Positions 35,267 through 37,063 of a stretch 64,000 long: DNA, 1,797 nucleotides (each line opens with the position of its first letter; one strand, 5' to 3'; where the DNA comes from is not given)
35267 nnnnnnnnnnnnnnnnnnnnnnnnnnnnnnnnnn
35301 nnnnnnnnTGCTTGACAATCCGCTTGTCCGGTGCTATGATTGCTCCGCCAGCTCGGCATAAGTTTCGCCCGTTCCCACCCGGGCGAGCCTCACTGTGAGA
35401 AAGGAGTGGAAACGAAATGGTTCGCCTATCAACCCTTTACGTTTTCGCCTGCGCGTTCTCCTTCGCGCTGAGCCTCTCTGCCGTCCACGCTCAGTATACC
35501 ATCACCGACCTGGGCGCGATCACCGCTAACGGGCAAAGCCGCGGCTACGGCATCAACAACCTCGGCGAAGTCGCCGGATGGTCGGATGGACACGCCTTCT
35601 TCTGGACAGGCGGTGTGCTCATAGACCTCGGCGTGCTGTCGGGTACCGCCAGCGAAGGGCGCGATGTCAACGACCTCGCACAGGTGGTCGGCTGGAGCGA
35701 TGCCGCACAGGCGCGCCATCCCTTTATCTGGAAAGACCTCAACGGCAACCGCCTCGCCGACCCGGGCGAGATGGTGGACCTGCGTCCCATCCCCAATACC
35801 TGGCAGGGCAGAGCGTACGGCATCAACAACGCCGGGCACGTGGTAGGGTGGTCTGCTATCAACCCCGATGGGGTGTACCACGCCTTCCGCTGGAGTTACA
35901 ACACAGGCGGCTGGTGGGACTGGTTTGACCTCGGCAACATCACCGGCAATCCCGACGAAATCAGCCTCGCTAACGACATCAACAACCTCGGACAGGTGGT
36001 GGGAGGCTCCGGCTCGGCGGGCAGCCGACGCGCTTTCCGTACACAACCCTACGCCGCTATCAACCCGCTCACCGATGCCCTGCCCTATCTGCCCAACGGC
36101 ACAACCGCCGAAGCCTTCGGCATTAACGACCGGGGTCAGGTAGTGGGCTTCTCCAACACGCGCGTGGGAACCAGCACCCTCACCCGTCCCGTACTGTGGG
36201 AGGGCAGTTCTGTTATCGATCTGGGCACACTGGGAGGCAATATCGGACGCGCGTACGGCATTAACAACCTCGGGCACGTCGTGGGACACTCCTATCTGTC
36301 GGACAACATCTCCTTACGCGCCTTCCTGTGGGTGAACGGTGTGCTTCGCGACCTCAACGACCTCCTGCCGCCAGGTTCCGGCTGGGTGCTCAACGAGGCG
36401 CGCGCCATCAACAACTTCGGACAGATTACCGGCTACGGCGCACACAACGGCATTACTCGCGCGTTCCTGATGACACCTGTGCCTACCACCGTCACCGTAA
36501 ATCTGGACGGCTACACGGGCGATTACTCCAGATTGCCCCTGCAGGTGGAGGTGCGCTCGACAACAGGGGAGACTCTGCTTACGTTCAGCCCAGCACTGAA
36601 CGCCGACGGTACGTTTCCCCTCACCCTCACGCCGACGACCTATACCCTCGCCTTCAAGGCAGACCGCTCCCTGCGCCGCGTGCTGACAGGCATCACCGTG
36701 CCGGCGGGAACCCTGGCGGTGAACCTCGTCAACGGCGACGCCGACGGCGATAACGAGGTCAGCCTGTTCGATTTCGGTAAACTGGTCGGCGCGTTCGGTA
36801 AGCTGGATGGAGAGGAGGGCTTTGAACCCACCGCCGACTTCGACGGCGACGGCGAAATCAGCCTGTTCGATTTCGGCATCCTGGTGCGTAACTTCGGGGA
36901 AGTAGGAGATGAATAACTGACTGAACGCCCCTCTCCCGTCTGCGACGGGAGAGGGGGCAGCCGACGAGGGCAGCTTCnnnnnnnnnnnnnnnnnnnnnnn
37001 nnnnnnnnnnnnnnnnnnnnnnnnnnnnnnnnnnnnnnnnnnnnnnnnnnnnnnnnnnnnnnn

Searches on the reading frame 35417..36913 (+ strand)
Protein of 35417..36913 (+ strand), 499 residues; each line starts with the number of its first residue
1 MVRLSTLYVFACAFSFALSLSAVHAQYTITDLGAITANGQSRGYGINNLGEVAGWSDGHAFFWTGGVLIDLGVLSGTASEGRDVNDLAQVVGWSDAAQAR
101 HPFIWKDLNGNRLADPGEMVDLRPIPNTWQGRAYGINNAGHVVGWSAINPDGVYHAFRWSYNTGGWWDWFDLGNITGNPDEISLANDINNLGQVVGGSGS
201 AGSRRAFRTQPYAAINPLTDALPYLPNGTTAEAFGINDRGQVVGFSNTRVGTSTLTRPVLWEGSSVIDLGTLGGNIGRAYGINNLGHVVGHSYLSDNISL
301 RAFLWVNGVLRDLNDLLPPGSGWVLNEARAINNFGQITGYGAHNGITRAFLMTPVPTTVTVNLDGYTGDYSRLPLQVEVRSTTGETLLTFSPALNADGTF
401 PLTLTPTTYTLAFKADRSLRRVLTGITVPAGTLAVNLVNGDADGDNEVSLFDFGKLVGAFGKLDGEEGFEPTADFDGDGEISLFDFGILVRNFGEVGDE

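Call 6: search_protein_families(library=pfam, proteins=[window:35417-36913:+], max_evalue=0.1)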
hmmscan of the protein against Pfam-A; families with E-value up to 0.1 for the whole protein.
window:35417-36913:+ (499 aa): 4 families
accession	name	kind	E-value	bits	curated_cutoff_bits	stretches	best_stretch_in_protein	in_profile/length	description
PF11949.14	DUF3466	-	4.7e-10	39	25.1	0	78-146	383-450/609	Protein of unknown function (DUF3466)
PF00404.24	Dockerin_1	-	0.0024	18.5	22.9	1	440-492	2-55/57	Dockerin type I domain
PF13620.12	CarboxypepD_reg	-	0.015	16.1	32.3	1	389-432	29-73/82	Carboxypeptidase regulatory-like domain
PF13405.12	EF-hand_6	-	0.038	14.2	25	0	474-494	10-30/30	EF-hand domain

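Call 7: search_protein_families(library=ncbifam, proteins=[window:35417-36913:+], max_evalue=0.1)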
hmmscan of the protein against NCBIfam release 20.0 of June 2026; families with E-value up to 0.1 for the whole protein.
window:35417-36913:+ (499 aa): 1 family
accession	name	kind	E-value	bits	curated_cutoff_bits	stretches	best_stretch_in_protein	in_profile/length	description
TIGR02913.1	HAF_rpt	repeat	7e-49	163.5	22.65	6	233-274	1-39/39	HAF repeat protein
